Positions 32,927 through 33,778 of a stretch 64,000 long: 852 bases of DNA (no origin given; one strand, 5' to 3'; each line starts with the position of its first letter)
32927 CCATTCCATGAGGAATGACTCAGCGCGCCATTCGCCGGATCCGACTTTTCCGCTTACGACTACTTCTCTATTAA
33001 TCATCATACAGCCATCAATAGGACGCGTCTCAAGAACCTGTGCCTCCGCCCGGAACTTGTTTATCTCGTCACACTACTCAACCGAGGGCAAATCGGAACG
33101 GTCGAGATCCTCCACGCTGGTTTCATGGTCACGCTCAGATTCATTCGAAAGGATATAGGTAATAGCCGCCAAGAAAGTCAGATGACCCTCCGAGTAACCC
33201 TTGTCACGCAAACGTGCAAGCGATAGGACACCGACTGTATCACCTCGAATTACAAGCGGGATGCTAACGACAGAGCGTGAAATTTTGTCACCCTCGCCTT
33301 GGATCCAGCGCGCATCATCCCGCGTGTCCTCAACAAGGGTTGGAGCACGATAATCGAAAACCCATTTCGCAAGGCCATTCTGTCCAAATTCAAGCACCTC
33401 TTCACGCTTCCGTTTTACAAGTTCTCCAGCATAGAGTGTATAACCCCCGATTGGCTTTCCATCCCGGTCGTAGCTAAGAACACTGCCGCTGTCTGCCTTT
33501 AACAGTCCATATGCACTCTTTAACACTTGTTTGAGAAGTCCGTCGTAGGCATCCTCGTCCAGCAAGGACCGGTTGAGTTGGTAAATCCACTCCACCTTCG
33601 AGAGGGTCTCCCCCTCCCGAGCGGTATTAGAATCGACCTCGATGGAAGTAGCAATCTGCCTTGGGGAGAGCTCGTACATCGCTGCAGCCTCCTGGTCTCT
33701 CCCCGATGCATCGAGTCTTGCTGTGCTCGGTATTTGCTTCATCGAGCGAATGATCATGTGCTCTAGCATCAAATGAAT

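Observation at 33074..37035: Two adjacent nucleotide-sugar enzymes each carry a C-terminal GAF domain (HddA-GmhA-GAF and epimerase-GAF)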

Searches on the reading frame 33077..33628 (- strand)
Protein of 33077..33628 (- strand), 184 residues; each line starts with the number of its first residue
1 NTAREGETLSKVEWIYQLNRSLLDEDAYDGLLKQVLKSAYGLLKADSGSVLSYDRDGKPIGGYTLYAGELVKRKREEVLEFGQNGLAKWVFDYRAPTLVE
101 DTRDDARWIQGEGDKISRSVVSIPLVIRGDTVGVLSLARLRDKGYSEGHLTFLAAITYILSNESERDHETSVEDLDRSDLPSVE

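Call 34: predict_structure(alignment_id=A1)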
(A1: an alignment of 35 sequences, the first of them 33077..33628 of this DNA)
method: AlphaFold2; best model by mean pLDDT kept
length: 184 residues; sequences in the alignment: 35
mean_pLDDT: 83.5   pTM: 0.77
mean pLDDT of the five models: 83.5, 83.5, 81.2, 81.2, 80.2
residues with pLDDT >= 90: 103; 70-90: 48; 50-70: 16; < 50: 17
segments of 3 or more residues with pLDDT < 50: 1-7, 168-176
pLDDT, mean of each block of 10 residues (from residue 1): 47 77 73 92 95 95 94 95 95 97 93 86 92 95 93 88 57 49 54
secondary structure, 60 per line:
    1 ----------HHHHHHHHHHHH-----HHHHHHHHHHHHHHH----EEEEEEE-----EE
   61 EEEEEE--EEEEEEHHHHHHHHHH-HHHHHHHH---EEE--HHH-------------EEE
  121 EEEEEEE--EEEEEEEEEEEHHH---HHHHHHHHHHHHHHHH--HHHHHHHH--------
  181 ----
elements in order: H11-22 H28-42 E47-53 E59-66 E69-74 H75-84 H86-93 E97-99 E118-127 E130-140 H147-162 H165-172

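Call 39: fold_search(model_id=the predicted structure, library=pdb)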
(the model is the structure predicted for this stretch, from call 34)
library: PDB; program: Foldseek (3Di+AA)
matches with E <= 10: 1362; with E <= 0.001: 379
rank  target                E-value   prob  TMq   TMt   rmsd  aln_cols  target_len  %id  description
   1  4mcw_A                3.7e-09  1.00  0.59  0.33   6.0       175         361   17  Crystal structure of a HD-GYP domain (a cyclic-di-GMP phosphodiesterase) containing a tri-nuclear metal centre (released 2014-02-19)
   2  4mcw_B                1.2e-08  1.00  0.58  0.33   6.7       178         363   17  Crystal structure of a HD-GYP domain (a cyclic-di-GMP phosphodiesterase) containing a tri-nuclear metal centre (released 2014-02-19)
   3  3trc                  2.7e-08  1.00  0.60  0.65   6.6       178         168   16  Structure of the GAF domain from a phosphoenolpyruvate-protein phosphotransferase (ptsP) from Coxiella burnetii (released 2011-09-28)
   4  5w10_C                7.9e-08  1.00  0.57  0.61   7.6       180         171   15  Lcd1 GAF domain in complex with cAMP ligand (released 2017-06-28)
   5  3ci6_B                1.0e-07  1.00  0.57  0.62   5.4       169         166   15  Crystal structure of the GAF domain from Acinetobacter phosphoenolpyruvate-protein phosphotransferase (released 2008-05-13)
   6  5w10_D                1.1e-07  1.00  0.56  0.59   7.6       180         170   17  Lcd1 GAF domain in complex with cAMP ligand (released 2017-06-28)
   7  8jrc_A                1.3e-07  1.00  0.58  0.61   6.1       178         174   18  Crystal structure of the GAF domain of the transcriptional activator NifA (released 2024-06-19)
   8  3ibj_A                1.4e-07  1.00  0.57  0.18   7.1       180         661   14  X-ray structure of PDE2A (released 2009-10-27)
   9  2zmf_A                1.5e-07  1.00  0.64  0.66   4.4       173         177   16  Crystal structure of the C-terminal GAF domain of human phosphodiesterase 10A (released 2008-04-29)
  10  8jrc_B                1.5e-07  1.00  0.56  0.60   6.4       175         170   18  Crystal structure of the GAF domain of the transcriptional activator NifA (released 2024-06-19)
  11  4g3v_A                1.6e-07  1.00  0.54  0.60   5.3       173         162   15  Crystal structure of A. Aeolicus nlh2 gaf domain in an inactive state (released 2013-05-29)
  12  3ci6_A                2.0e-07  1.00  0.56  0.64   6.2       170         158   15  Crystal structure of the GAF domain from Acinetobacter phosphoenolpyruvate-protein phosphotransferase (released 2008-05-13)
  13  5w10_A                2.0e-07  1.00  0.58  0.61   6.0       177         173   18  Lcd1 GAF domain in complex with cAMP ligand (released 2017-06-28)
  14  9cxh_B                2.7e-07  1.00  0.59  0.16   5.9       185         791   14  Structure of PDE6C in complex with the rod inhibitory p gamma subunit in the presence of cGMP (released 2024-12-18)
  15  5w10_B                2.7e-07  1.00  0.59  0.62   5.7       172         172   16  Lcd1 GAF domain in complex with cAMP ligand (released 2017-06-28)
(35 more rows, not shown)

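Call 40: search_protein_representatives(alignment_id=A3)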
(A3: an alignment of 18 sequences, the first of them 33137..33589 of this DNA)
Query: 18 sequences, 151 profile positions. Proteins with E-value up to 0.001 (for the whole library): 45841; up to 1e-10: 14038; up to 1e-30: 1564. The best 150 are listed.
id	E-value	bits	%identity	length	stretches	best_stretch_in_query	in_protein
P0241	7.9e-122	418.3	-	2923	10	2-149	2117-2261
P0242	3.8e-105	364.2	-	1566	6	4-149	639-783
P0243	5.6e-105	363.6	-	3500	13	1-148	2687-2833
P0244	7.8e-103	356.6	-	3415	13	2-148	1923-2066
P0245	1.9e-99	345.6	-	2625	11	1-149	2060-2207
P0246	6.3e-96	334.2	-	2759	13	2-146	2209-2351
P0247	1.0e-93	327.1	-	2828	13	7-147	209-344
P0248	1.8e-92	323.0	-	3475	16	2-147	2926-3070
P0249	5.0e-92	321.6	-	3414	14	2-148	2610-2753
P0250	9.2e-90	314.2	-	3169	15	1-147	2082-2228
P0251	1.0e-87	307.6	-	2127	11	7-149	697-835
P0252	1.9e-87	306.7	-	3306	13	2-148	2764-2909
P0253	4.8e-87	305.4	-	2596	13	5-147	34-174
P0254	4.3e-85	299.0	-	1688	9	1-148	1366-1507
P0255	2.4e-84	296.6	-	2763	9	1-148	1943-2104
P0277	6.3e-74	262.8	-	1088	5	1-147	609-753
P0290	1.0e-69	249.1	-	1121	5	1-147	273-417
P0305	7.0e-66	236.7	-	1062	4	1-149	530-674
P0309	2.1e-64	231.9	-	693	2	1-147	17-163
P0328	1.1e-60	219.8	-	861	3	1-147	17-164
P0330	1.6e-60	219.3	-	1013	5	1-147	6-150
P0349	7.3e-58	210.7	-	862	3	1-147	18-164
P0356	3.9e-57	208.3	-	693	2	1-147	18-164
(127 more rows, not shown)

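Call 42: search_protein_families(library=pfam, proteins=[P0309, P0356, P0349, P0330, P0328, P0277, P0290, P0305], max_evalue=0.0001)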
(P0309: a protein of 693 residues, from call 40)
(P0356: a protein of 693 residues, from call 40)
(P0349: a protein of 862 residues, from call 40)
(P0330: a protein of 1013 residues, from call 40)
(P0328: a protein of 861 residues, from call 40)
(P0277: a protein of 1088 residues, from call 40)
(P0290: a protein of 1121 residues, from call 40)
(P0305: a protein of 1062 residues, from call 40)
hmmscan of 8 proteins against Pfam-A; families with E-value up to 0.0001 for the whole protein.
P0309 (693 aa): 9 families
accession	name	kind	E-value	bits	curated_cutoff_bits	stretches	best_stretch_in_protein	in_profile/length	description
PF13185.12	GAF_2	-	9e-45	152.7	28.6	2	29-171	2-136/136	GAF domain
PF01590.32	GAF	-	1e-40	139.8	22.4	2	30-170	1-133/133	GAF domain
PF13492.12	GAF_3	-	4.3e-31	108.4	27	2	31-172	2-129/129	GAF domain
PF02518.31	HATPase_c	-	4.3e-30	104.9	26.4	1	583-692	2-109/111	Histidine kinase-, DNA gyrase B-, and HSP90-like ATPase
PF00512.31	HisKA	-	1.4e-12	47.9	26.9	1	470-536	2-66/66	His Kinase A (phospho-acceptor) domain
PF00989.32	PAS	-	2.5e-08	34.4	22.6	1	353-448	1-99/113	PAS fold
PF13426.13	PAS_9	-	3.9e-07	30.7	27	1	364-462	2-103/103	PAS domain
PF13188.13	PAS_8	-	5.5e-07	29.7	21.8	1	353-405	1-51/65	PAS domain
PF08448.16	PAS_4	-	6.1e-06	26.9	23.1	1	359-464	1-109/110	PAS fold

P0356 (693 aa): 7 families
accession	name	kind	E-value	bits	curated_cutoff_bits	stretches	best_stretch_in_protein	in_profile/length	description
PF13185.12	GAF_2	-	3e-39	134.8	28.6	2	30-171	2-135/136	GAF domain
PF01590.32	GAF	-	2.5e-36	125.6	22.4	2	202-340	1-133/133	GAF domain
PF02518.31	HATPase_c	-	3.7e-29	101.8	26.4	1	585-692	2-108/111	Histidine kinase-, DNA gyrase B-, and HSP90-like ATPase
PF13492.12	GAF_3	-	6.5e-22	78.8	27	2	36-173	6-129/129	GAF domain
PF00512.31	HisKA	-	5e-12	46.1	26.9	1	470-537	1-66/66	His Kinase A (phospho-acceptor) domain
PF13426.13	PAS_9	-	8.6e-08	32.8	27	1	365-463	2-103/103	PAS domain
PF00989.32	PAS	-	3.4e-05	24.3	22.6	0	355-425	2-77/113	PAS fold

P0349 (862 aa): 9 families
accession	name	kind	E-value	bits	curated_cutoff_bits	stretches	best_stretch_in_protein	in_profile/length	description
PF01590.32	GAF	-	1.9e-52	177.7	22.4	3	31-171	1-133/133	GAF domain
PF13185.12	GAF_2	-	4.6e-52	176.3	28.6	3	201-340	2-135/136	GAF domain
PF13492.12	GAF_3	-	1.2e-36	126.4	27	3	207-342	6-129/129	GAF domain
PF02518.31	HATPase_c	-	4.2e-31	108.1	26.4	1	754-861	2-108/111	Histidine kinase-, DNA gyrase B-, and HSP90-like ATPase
PF00512.31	HisKA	-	5.9e-14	52.3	26.9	1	640-706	2-66/66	His Kinase A (phospho-acceptor) domain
PF00989.32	PAS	-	5.5e-07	30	22.6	1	524-627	2-110/113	PAS fold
PF13426.13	PAS_9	-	8.4e-07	29.7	27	1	534-632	2-103/103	PAS domain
PF08448.16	PAS_4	-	1.5e-05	25.7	23.1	0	529-633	1-108/110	PAS fold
PF13188.13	PAS_8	-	3e-05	24.2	21.8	1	523-566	1-45/65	PAS domain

P0330 (1013 aa): 8 families
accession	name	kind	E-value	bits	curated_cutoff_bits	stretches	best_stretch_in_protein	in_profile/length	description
PF13185.12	GAF_2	-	9e-78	259.5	28.6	4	18-158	2-136/136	GAF domain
PF01590.32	GAF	-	2.2e-77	258.5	22.4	4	188-328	2-133/133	GAF domain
PF13492.12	GAF_3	-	2.2e-61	206.4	27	4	360-495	2-129/129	GAF domain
PF02518.31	HATPase_c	-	7.7e-34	116.9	26.4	1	903-1012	2-109/111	Histidine kinase-, DNA gyrase B-, and HSP90-like ATPase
PF00512.31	HisKA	-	3.8e-17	62.5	26.9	1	791-856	1-65/66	His Kinase A (phospho-acceptor) domain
PF15714.11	SpoVT_C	-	4.2e-10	40.2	27.5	0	591-662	49-120/128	Stage V sporulation protein T C-terminal, transcription factor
PF00989.32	PAS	-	1.2e-06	29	22.6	1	684-767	2-91/113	PAS fold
PF13581.12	HATPase_c_2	-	5.3e-05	23.7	27.4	0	890-988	30-110/127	Histidine kinase-like ATPase domain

P0328 (861 aa): 10 families
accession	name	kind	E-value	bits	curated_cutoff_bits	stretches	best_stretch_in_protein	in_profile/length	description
PF13185.12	GAF_2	-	4.6e-56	189.2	28.6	3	29-172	2-136/136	GAF domain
PF01590.32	GAF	-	1.3e-51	175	22.4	3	373-509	1-133/133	GAF domain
PF13492.12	GAF_3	-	1.9e-35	122.5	27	3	374-511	2-129/129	GAF domain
PF02518.31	HATPase_c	-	4.6e-29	101.5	26.4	1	754-860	2-108/111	Histidine kinase-, DNA gyrase B-, and HSP90-like ATPase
PF13426.13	PAS_9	-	8e-14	52.2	27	1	534-633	2-103/103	PAS domain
PF00512.31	HisKA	-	2.3e-12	47.2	26.9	1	641-707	2-66/66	His Kinase A (phospho-acceptor) domain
PF00989.32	PAS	-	1.1e-11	45.1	22.6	1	524-631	2-113/113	PAS fold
PF08448.16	PAS_4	-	5.5e-08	33.5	23.1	1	529-634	1-108/110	PAS fold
PF13188.13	PAS_8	-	2.2e-07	31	21.8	1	523-565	1-40/65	PAS domain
PF13581.12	HATPase_c_2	-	2.8e-06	27.8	27.4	0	768-829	42-104/127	Histidine kinase-like ATPase domain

P0277 (1088 aa): 4 families
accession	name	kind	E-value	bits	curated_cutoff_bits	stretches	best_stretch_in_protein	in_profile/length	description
PF13185.12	GAF_2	-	2.9e-92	306.5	28.6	5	620-761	1-136/136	GAF domain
PF01590.32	GAF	-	2.3e-79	264.9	22.4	5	622-760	1-133/133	GAF domain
PF13492.12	GAF_3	-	7.1e-48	162.7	27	4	622-762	1-129/129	GAF domain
PF00672.30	HAMP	-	2.9e-13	50.3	25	1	199-248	4-53/53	HAMP domain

P0290 (1121 aa): 10 families
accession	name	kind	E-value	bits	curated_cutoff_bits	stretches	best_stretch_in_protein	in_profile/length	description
PF13185.12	GAF_2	-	3.8e-92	306.1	28.6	5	623-764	2-136/136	GAF domain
PF01590.32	GAF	-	4.4e-79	263.9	22.4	5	624-763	1-133/133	GAF domain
PF13492.12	GAF_3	-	1.6e-53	180.9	27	5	624-765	1-129/129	GAF domain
PF02518.31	HATPase_c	-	4.6e-33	114.4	26.4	1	1002-1112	1-109/111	Histidine kinase-, DNA gyrase B-, and HSP90-like ATPase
PF00512.31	HisKA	-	1.1e-19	70.6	26.9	1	891-957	1-66/66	His Kinase A (phospho-acceptor) domain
PF08448.16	PAS_4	-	1.7e-10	41.5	23.1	1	784-885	2-108/110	PAS fold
PF13426.13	PAS_9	-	3.6e-07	30.9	27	1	790-883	5-102/103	PAS domain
PF00989.32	PAS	-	5.4e-07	30.1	22.6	1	778-882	2-113/113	PAS fold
PF15714.11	SpoVT_C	-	6.9e-07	29.8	27.5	0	717-757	80-120/128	Stage V sporulation protein T C-terminal, transcription factor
PF13596.12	PAS_10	-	2.4e-06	28.6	22.1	1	780-883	2-106/106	PAS domain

P0305 (1062 aa): 10 families
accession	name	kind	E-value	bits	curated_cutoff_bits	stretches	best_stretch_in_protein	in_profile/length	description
PF13185.12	GAF_2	-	4.3e-79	263.8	28.6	4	374-513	2-136/136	GAF domain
PF01590.32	GAF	-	1.3e-71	239.8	22.4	4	195-333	1-133/133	GAF domain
PF13492.12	GAF_3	-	1.6e-53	180.9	27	4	195-335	1-129/129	GAF domain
PF02518.31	HATPase_c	-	4.9e-29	101.4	26.4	1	924-1055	2-107/111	Histidine kinase-, DNA gyrase B-, and HSP90-like ATPase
PF13426.13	PAS_9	-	7.7e-21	74.7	27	1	704-805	2-102/103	PAS domain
PF00989.32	PAS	-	6.6e-20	71.6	22.6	1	694-804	2-113/113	PAS fold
PF00512.31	HisKA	-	3.9e-18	65.7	26.9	1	813-879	1-66/66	His Kinase A (phospho-acceptor) domain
PF08448.16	PAS_4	-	6.2e-14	52.6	23.1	1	699-807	1-108/110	PAS fold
PF13188.13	PAS_8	-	9e-09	35.4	21.8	1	694-743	2-49/65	PAS domain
PF08447.18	PAS_3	-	3.2e-07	31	25.6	1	715-799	1-87/89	PAS fold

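Call 43: find_encoding_contigs(protein=P0309, flank=10000, max_places=3)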
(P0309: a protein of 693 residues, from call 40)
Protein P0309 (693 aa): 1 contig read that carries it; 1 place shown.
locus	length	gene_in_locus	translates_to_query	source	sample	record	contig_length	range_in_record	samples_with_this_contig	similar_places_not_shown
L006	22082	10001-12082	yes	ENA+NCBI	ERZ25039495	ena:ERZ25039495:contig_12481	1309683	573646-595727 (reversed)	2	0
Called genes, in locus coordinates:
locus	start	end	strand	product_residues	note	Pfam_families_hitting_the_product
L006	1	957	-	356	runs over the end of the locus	PF02366:PMT (weak), PF13231:PMT_2 (weak)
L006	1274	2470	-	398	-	PF00266:Aminotran_5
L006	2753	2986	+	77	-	PF22747:Zn_ribbon_DUF2089, PF09862:DUF2089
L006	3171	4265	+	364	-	-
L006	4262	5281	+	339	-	PF00583:Acetyltransf_1, PF13673:Acetyltransf_10, PF13508:Acetyltransf_7, PF08445:FR47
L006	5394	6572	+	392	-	PF05977:MFS_3, PF07690:MFS_1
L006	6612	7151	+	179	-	-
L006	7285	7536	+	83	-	-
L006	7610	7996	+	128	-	PF04020:Phage_holin_4_2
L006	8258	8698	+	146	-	-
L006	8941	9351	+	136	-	PF27054:Beta_methylindole_red_C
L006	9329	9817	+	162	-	PF27054:Beta_methylindole_red_C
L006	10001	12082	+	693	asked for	PF01590:GAF, PF13185:GAF_2, PF13492:GAF_3, PF01590:GAF, PF13185:GAF_2, PF13492:GAF_3, PF00989:PAS, PF00512:HisKA, +4 more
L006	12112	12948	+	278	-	PF00753:Lactamase_B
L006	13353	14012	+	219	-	PF06089:Asparaginase_II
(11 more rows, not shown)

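Call 63: search_solved_structures(query=A3, max_evalue=0.01, show_alignments=2)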
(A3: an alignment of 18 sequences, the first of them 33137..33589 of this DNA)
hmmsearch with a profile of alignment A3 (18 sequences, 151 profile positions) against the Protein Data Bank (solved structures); distinct sequences matched with E-value up to 0.01: 28.
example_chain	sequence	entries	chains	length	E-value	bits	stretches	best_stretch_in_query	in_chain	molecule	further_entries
5w10_A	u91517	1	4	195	8.5e-15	57.8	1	6-147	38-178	cGMP-specific phosphodiesterase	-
4mcw_A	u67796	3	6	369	2.1e-08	37.1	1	5-151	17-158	Metal dependent phosphohydrolase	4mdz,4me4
3lfv_A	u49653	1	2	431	6e-08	35.6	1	10-134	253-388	cGMP-specific 3',5'-cyclic phosphodiesterase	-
3mf0_A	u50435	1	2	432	6.1e-08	35.6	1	10-134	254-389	cGMP-specific 3',5'-cyclic phosphodiesterase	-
9lss_A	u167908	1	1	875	5.9e-07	32.4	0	10-134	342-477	cGMP-specific 3',5'-cyclic phosphodiesterase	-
3bjc_A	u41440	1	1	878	6e-07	32.4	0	10-134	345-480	cGMP-specific 3',5'-cyclic phosphodiesterase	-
3ci6_A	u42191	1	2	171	1.5e-06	31.1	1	5-147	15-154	Phosphoenolpyruvate-protein phosphotransferase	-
2zmf_A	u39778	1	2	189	2e-06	30.7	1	14-141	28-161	cAMP and cAMP-inhibited cGMP 3',5'-cyclic phosphodiesterase 10A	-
3trc_A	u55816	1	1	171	5.3e-06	29.3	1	4-149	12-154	Phosphoenolpyruvate-protein phosphotransferase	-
1mc0_A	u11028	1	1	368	6.7e-06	28.9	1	4-137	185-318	3',5'-cyclic nucleotide phosphodiesterase 2A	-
3jab_B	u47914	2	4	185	1.1e-05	28.2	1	4-137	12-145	GafB domain of phosphodiesterase 2A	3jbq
4g3w_A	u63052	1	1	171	1.6e-05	27.8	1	2-136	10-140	Transcriptional regulator nlh1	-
4g3k_A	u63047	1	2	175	1.7e-05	27.7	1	2-136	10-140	Transcriptional regulator nlh1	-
6mzb_A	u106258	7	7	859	2.5e-05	27.1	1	2-141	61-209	Rod cGMP-specific 3',5'-cyclic phosphodiesterase subunit alpha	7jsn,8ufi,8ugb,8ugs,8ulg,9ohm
3dba_A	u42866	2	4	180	2.9e-05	26.9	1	2-143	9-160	Cone cGMP-specific 3',5'-cyclic phosphodiesterase subunit alpha' | GafA domain of cone phosphodiesterase 6C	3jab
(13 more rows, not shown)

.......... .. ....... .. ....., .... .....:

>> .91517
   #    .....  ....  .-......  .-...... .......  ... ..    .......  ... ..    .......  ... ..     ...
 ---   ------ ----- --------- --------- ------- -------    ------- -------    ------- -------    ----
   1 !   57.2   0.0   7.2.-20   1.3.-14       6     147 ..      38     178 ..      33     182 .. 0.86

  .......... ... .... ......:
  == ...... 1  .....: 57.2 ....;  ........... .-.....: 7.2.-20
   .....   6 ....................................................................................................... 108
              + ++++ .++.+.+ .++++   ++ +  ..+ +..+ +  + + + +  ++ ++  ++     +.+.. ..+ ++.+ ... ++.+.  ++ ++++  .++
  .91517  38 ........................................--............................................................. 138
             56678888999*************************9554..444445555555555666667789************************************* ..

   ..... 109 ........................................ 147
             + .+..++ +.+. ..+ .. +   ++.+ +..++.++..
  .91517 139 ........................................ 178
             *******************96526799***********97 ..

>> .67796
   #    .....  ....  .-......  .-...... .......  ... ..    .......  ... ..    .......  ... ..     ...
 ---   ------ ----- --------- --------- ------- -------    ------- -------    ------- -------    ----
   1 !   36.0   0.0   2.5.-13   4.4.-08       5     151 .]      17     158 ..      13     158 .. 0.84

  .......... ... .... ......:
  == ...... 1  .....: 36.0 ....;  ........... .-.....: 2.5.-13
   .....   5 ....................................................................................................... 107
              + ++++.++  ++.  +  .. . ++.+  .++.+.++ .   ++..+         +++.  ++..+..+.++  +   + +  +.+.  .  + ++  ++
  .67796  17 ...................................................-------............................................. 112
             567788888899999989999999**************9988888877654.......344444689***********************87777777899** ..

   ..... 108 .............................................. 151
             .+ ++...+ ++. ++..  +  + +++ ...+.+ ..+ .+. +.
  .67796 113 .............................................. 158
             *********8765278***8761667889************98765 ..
